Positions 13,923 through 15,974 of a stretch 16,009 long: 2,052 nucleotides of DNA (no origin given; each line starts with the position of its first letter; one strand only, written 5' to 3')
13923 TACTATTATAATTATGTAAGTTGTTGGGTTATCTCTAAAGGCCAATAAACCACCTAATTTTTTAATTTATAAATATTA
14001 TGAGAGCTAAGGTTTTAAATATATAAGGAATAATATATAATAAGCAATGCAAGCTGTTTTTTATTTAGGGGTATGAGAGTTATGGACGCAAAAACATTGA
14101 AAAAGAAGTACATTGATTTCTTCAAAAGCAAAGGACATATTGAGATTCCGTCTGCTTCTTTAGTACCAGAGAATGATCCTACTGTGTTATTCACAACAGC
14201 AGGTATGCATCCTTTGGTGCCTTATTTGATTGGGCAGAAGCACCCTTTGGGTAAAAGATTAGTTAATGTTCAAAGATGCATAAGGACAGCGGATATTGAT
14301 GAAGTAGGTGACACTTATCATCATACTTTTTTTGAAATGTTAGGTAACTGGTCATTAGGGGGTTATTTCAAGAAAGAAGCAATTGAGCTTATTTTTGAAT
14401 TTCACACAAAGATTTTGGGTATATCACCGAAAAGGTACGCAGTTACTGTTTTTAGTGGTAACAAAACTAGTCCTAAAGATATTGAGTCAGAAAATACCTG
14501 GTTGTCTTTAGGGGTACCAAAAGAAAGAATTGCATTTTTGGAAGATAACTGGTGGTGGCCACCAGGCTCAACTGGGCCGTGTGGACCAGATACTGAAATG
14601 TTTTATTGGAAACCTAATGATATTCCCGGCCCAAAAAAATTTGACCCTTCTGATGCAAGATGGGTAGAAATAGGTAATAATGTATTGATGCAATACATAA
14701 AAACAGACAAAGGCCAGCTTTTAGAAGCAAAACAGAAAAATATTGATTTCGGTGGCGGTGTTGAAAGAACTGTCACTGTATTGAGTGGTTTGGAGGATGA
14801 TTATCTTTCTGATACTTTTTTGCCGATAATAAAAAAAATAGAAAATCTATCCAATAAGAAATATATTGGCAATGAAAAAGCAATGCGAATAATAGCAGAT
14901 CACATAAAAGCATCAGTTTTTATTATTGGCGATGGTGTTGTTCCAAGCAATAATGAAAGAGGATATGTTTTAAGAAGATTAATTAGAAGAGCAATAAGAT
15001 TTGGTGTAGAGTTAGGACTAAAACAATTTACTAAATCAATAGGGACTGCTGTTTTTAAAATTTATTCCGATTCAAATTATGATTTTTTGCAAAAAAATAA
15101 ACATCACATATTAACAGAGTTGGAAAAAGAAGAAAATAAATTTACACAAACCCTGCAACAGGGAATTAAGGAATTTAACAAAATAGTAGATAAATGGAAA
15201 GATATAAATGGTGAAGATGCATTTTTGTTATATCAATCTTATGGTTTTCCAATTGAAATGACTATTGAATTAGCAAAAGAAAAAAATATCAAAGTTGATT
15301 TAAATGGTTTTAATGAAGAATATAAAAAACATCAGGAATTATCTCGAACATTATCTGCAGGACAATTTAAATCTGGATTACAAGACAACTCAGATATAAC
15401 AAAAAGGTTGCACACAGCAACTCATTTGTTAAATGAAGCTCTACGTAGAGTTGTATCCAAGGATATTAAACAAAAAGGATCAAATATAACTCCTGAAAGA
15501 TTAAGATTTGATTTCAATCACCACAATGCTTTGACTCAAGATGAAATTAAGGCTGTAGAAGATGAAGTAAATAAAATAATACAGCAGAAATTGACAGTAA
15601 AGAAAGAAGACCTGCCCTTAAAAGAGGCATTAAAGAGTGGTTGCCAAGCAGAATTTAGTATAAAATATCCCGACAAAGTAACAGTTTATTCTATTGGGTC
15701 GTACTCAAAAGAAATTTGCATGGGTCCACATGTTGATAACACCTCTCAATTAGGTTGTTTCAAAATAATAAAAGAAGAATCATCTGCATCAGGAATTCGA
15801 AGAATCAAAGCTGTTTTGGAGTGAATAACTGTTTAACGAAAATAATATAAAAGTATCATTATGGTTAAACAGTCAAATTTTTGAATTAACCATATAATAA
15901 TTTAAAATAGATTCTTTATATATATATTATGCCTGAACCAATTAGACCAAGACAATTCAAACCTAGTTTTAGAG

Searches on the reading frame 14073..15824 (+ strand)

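Call 56: search_protein_families(library=pfam, proteins=[window:14073-15824:+], max_evalue=0.001)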
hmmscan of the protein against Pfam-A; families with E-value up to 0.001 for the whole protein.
window:14073-15824:+ (583 aa): 2 families
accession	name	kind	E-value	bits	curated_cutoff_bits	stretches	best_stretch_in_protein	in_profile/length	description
PF01411.24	tRNA-synt_2c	-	5.4e-126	421.8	30.3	1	9-451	2-453/552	tRNA synthetases class II (A)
PF07973.19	tRNA_SAD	-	5.4e-17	61.9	24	1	536-578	1-43/44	Threonyl and Alanyl tRNA synthetase second additional domain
